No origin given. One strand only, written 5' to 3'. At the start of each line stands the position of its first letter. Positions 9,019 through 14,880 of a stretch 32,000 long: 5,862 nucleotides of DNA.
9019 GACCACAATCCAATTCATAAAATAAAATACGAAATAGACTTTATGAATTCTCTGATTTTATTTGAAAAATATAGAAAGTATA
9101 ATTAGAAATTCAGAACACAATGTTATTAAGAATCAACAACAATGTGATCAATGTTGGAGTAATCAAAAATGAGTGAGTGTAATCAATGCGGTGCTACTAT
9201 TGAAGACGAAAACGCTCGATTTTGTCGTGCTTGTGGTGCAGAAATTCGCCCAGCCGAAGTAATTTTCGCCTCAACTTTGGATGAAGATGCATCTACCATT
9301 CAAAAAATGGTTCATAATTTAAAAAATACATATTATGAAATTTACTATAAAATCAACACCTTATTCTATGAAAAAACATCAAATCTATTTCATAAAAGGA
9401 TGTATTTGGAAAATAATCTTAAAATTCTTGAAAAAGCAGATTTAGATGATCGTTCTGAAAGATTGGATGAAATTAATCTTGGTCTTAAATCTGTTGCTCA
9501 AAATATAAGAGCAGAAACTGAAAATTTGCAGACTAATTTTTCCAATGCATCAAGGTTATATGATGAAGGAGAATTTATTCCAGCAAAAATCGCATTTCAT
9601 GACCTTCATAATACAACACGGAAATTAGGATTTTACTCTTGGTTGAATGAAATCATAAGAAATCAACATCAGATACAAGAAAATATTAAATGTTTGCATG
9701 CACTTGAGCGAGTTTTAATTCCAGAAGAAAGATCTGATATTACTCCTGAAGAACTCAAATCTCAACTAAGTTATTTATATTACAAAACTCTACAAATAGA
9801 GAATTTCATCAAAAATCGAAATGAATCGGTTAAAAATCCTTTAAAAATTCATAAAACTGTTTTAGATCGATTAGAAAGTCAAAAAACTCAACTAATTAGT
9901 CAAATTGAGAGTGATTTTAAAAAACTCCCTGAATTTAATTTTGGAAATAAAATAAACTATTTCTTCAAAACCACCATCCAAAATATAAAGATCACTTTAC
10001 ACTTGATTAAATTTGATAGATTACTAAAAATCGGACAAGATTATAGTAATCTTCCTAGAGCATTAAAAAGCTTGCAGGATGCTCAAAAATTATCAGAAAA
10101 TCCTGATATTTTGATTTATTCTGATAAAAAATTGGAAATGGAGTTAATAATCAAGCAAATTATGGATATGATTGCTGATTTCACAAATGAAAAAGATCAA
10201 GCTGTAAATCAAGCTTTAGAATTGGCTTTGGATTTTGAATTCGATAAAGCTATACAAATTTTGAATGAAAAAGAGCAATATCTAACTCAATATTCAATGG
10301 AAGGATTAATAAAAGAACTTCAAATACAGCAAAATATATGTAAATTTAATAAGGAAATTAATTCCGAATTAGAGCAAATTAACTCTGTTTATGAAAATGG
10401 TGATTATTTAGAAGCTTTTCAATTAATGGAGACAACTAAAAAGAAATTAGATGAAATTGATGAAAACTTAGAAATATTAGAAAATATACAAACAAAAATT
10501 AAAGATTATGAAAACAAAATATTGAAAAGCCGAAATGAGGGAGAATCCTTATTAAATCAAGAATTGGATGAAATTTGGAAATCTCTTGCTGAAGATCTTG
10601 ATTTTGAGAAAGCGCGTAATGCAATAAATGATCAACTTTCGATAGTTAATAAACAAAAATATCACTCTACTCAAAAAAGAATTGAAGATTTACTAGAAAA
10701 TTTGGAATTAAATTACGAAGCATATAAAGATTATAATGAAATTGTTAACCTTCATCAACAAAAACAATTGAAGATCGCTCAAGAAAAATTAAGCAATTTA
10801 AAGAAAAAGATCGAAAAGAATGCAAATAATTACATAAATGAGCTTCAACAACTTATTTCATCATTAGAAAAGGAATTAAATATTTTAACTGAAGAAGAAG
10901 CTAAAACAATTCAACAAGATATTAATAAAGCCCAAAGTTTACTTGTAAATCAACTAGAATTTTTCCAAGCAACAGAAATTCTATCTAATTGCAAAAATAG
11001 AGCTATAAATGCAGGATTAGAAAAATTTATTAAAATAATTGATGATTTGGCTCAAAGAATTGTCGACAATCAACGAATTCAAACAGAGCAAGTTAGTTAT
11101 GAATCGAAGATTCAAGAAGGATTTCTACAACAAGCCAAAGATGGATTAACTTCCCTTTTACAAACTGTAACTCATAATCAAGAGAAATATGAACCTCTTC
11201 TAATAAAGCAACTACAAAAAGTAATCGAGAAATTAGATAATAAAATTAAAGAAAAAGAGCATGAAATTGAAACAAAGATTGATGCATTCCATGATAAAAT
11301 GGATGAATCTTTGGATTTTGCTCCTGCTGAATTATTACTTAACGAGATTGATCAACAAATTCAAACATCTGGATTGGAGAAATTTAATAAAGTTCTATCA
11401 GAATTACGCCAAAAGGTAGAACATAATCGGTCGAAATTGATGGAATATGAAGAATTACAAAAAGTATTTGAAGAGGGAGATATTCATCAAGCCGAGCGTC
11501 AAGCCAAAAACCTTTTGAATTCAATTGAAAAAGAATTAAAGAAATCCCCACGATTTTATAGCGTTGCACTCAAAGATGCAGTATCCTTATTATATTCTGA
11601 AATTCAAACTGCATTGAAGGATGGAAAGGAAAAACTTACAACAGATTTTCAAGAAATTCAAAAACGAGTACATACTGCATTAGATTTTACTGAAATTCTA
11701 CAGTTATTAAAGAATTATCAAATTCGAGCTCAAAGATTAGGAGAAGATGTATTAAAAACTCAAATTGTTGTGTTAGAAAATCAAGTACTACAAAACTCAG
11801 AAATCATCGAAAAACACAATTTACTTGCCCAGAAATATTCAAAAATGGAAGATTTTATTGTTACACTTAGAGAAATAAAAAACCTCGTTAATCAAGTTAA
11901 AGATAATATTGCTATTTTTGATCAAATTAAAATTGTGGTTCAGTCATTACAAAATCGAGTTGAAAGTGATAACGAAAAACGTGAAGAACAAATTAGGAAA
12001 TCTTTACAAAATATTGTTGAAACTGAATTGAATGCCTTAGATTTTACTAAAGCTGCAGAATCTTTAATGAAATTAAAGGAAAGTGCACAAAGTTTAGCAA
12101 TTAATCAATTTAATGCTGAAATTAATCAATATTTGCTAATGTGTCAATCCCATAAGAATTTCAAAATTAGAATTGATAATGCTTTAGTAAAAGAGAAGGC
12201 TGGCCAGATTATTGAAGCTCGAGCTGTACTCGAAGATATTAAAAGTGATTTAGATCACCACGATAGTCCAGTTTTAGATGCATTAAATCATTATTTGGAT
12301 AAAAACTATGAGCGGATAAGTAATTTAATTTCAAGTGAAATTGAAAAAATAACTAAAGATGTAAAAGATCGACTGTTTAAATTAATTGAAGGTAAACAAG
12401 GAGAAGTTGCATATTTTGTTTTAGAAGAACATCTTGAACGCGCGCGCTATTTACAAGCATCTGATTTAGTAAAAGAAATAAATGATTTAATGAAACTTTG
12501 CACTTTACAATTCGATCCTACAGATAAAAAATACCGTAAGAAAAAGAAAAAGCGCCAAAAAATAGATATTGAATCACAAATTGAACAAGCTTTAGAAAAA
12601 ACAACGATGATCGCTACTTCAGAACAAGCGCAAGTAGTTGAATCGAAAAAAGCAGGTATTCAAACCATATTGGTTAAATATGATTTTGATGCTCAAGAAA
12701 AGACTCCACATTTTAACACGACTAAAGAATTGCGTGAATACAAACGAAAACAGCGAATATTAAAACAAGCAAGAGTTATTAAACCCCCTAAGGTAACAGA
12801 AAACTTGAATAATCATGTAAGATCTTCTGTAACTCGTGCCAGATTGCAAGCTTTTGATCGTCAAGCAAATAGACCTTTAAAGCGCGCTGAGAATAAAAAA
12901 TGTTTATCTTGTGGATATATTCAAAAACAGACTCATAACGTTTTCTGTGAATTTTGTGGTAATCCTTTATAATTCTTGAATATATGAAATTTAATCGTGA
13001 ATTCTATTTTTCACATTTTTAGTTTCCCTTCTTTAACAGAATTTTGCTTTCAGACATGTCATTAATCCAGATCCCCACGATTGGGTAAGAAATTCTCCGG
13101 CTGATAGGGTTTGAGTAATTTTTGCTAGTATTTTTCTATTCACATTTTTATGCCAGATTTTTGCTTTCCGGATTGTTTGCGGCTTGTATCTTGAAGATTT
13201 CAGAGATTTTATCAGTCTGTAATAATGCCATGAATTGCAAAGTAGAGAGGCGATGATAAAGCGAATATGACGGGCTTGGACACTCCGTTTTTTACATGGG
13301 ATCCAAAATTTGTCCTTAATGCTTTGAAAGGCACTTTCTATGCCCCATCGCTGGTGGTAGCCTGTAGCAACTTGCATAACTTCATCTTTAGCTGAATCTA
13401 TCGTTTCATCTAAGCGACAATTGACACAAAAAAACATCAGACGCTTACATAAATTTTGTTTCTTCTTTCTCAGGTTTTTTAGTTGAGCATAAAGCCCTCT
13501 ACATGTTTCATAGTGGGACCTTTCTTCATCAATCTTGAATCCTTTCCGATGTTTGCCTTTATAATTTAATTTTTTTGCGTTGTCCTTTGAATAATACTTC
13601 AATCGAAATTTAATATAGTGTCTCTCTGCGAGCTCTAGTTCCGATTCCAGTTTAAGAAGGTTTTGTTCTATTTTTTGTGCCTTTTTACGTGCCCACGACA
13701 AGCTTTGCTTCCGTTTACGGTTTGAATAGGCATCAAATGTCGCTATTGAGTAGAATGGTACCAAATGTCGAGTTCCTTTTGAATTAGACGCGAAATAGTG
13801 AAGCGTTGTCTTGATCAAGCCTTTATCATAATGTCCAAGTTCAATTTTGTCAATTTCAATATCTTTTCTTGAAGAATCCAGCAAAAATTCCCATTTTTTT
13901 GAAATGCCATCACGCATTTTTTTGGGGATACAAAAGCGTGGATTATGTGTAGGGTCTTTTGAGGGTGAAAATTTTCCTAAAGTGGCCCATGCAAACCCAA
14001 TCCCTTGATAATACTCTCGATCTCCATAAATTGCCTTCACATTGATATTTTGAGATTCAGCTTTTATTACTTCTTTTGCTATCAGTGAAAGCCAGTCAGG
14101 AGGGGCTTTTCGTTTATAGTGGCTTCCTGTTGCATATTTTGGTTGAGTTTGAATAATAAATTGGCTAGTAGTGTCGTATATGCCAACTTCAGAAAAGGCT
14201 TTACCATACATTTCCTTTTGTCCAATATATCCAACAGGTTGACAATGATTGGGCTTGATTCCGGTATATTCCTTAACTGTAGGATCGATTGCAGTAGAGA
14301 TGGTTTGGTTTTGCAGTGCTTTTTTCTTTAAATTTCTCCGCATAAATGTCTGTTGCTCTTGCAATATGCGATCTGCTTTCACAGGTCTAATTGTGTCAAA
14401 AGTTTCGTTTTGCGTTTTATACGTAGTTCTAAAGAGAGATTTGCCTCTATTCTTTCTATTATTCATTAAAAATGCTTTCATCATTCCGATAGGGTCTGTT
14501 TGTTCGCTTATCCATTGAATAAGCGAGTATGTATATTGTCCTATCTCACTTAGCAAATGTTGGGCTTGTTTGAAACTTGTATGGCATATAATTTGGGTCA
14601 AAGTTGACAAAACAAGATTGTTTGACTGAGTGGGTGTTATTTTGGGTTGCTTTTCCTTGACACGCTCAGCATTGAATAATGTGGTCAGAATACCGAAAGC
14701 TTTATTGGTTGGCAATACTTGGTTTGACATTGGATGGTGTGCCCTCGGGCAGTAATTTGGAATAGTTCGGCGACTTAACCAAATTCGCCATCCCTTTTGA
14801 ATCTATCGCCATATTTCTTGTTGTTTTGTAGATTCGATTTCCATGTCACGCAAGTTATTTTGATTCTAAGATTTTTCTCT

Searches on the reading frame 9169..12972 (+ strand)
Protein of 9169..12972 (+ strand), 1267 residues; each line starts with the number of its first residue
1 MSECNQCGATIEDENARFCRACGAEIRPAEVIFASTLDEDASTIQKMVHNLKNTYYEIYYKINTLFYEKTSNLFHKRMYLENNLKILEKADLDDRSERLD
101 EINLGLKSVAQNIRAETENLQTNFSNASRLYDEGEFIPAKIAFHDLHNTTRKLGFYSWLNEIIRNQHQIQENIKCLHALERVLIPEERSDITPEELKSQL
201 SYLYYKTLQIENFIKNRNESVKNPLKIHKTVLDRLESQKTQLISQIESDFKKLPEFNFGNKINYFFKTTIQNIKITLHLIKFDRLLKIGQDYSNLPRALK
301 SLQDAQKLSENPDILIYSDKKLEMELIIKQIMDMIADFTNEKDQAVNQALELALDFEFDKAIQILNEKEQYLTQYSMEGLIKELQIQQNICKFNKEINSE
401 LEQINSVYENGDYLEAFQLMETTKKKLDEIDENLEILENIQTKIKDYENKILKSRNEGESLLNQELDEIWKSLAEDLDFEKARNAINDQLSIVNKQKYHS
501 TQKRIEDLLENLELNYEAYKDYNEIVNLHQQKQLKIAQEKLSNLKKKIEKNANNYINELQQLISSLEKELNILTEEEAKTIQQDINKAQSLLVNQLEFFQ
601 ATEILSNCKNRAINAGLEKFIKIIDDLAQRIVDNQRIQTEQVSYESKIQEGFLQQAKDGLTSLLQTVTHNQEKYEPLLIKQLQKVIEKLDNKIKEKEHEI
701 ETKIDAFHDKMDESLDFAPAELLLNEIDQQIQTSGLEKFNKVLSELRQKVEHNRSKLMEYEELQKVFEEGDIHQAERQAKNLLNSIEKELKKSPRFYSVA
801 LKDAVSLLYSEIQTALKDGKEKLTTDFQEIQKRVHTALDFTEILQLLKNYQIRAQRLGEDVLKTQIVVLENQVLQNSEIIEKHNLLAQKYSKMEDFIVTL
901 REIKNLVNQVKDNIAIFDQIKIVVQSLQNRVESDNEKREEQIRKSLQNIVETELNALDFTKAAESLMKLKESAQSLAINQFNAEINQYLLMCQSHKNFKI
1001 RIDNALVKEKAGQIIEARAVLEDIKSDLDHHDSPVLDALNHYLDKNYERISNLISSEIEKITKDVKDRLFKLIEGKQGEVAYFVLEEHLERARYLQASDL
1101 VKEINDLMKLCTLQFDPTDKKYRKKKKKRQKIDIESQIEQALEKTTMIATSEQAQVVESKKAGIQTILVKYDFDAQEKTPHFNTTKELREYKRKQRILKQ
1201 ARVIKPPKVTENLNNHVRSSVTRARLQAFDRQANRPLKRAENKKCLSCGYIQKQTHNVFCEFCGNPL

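Call 32: search_protein_families(library=pfam, proteins=[window:9169-12972:+], max_evalue=0.001)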
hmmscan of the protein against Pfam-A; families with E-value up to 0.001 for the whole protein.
window:9169-12972:+ (1267 aa): 3 families
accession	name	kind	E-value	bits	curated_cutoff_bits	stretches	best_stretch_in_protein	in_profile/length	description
PF13240.11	Zn_Ribbon_1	-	0.00015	21.9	25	1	4-25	2-22/23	zinc-ribbon domain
PF08772.16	Zn_ribbon_NOB1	-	0.00017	22.1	24.9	0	2-56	9-64/72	Nin one binding (NOB1) Zn-ribbon like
PF12773.13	DZR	-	0.00061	20.3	27.3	0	4-27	1-23/45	Double zinc ribbon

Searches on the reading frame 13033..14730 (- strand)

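Call 32: search_protein_families(library=pfam, proteins=[window:13033-14730:-], max_evalue=0.001)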
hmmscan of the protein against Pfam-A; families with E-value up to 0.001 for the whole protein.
window:13033-14730:- (565 aa): 1 family
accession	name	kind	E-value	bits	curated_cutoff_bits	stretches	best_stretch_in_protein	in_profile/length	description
PF01609.27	DDE_Tnp_1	-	0.00038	20.7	23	1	379-496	120-196/200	Transposase DDE domain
